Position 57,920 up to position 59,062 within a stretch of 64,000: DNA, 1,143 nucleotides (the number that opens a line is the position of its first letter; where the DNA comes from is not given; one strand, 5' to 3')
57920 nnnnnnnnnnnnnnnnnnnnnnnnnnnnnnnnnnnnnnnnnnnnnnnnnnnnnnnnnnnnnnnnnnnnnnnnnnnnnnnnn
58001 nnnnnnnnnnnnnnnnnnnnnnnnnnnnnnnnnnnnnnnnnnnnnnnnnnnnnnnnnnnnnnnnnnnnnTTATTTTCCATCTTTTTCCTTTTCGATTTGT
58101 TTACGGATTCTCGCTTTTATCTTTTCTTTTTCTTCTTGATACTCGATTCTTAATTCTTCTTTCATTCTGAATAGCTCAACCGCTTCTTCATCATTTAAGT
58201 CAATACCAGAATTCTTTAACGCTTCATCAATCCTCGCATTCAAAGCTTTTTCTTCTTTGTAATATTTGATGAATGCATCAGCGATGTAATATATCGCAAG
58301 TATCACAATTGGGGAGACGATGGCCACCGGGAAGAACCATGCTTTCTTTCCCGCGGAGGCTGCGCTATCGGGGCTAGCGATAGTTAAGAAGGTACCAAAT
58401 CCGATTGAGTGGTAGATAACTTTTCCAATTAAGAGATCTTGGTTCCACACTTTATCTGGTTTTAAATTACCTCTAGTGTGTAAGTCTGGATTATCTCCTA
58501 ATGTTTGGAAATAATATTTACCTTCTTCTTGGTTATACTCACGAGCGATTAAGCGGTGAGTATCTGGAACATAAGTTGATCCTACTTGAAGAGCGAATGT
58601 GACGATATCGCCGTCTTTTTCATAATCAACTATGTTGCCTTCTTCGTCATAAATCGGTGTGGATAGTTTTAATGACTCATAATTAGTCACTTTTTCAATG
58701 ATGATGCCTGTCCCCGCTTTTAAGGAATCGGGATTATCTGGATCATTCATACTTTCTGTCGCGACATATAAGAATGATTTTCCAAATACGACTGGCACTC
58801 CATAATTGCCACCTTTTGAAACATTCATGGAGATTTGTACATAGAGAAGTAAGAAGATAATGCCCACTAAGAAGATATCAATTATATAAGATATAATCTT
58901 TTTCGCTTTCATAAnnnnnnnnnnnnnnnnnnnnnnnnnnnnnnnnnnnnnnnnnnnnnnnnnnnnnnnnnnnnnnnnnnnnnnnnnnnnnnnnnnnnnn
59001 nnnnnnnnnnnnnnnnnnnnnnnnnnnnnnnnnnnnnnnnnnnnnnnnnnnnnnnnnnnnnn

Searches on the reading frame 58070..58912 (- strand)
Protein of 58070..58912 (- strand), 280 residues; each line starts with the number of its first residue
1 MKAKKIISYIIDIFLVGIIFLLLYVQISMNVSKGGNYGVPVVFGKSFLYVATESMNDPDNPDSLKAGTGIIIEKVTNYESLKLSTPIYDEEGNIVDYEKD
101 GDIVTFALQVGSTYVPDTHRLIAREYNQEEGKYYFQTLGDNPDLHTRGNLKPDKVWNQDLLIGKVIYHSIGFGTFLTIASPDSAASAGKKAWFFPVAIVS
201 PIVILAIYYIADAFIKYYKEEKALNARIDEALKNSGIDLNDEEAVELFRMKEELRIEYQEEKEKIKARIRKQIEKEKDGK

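Call 5: search_protein_families(library=pfam, proteins=[window:58070-58912:-], max_evalue=0.01)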
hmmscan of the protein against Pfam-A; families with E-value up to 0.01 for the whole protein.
window:58070-58912:- (280 aa): 0 families

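Call 6: search_protein_families(library=ncbifam, proteins=[window:58070-58912:-], max_evalue=0.01)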
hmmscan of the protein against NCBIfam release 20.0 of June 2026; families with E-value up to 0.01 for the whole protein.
window:58070-58912:- (280 aa): 2 families
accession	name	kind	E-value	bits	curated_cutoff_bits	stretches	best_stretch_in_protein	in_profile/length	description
TIGR02228.1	sigpep_I_arch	equivalog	6e-06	26.2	51.85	1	99-183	62-136/158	signal peptidase I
NF046067.1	SigPepSipWBacil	equivalog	1.7e-05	24.4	190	1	5-143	2-109/189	signal peptidase I SipW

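Call 10: search_protein_families(library=pfam, proteins=[window:58070-58912:-], max_evalue=10)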
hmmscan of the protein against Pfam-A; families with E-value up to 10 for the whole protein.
window:58070-58912:- (280 aa): 1 family
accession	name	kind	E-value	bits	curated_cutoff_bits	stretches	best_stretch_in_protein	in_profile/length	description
PF23449.2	CBM-like_CFAP184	-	0.099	13.4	27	1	210-266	43-100/111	CFAP184 CBM-like domain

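Call 37: search_protein_families(library=ncbifam, proteins=[window:58070-58912:-], max_evalue=10)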
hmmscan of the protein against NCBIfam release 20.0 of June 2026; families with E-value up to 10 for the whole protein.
window:58070-58912:- (280 aa): 4 families
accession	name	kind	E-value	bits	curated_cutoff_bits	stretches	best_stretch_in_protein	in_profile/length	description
TIGR02228.1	sigpep_I_arch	equivalog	6e-06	26.2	51.85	1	99-183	62-136/158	signal peptidase I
NF046067.1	SigPepSipWBacil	equivalog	1.7e-05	24.4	190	1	5-143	2-109/189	signal peptidase I SipW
NF009162.0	PRK12508.1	equivalog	0.039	14.1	120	1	2-47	2-47/139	Na(+)/H(+) antiporter subunit B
NF045996.1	MAG0920_fam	subfamily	0.24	10.8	43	1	192-272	100-182/232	MAG0920 family protein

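Call 62: list_cluster_members(proteins=[P0001, P0003, window:58070-58912:-, window:61853-62980:-, window:49701-50276:-, window:60300-61844:-, window:58915-60297:-])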
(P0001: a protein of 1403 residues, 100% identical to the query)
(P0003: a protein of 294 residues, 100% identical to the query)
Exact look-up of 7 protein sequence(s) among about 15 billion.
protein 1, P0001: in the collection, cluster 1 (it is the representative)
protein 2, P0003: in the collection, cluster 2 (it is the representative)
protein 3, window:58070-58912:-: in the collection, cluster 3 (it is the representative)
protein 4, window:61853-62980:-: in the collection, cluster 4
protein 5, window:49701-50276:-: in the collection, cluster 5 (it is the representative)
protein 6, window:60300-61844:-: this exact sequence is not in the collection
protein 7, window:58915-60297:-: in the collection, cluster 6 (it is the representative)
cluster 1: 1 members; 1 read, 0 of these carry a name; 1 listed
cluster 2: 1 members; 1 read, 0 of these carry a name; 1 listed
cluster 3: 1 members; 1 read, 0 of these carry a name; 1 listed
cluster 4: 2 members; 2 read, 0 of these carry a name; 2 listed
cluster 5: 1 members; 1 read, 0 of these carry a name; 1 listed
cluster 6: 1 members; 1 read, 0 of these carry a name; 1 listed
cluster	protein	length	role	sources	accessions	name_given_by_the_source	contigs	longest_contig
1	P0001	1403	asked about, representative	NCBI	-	-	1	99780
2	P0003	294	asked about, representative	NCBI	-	-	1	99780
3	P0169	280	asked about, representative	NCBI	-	-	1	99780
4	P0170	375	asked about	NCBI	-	-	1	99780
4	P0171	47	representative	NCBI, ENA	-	-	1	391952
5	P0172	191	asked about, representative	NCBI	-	-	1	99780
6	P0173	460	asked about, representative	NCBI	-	-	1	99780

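Call 75: search_solved_structures(query=window:58070-58912:-, max_evalue=10, show_alignments=2)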
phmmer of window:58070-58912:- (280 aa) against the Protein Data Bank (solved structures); distinct sequences matched with E-value up to 10: 3.
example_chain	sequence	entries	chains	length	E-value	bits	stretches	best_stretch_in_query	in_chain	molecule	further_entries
7p2q_A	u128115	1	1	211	0.17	14.7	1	99-159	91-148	Signal peptidase complex catalytic subunit SEC11C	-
9rjb_A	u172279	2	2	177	0.27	14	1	96-160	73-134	Signal peptidase complex catalytic subunit SEC11A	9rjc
7p2p_A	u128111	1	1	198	0.32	13.8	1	96-164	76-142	Signal peptidase complex catalytic subunit SEC11A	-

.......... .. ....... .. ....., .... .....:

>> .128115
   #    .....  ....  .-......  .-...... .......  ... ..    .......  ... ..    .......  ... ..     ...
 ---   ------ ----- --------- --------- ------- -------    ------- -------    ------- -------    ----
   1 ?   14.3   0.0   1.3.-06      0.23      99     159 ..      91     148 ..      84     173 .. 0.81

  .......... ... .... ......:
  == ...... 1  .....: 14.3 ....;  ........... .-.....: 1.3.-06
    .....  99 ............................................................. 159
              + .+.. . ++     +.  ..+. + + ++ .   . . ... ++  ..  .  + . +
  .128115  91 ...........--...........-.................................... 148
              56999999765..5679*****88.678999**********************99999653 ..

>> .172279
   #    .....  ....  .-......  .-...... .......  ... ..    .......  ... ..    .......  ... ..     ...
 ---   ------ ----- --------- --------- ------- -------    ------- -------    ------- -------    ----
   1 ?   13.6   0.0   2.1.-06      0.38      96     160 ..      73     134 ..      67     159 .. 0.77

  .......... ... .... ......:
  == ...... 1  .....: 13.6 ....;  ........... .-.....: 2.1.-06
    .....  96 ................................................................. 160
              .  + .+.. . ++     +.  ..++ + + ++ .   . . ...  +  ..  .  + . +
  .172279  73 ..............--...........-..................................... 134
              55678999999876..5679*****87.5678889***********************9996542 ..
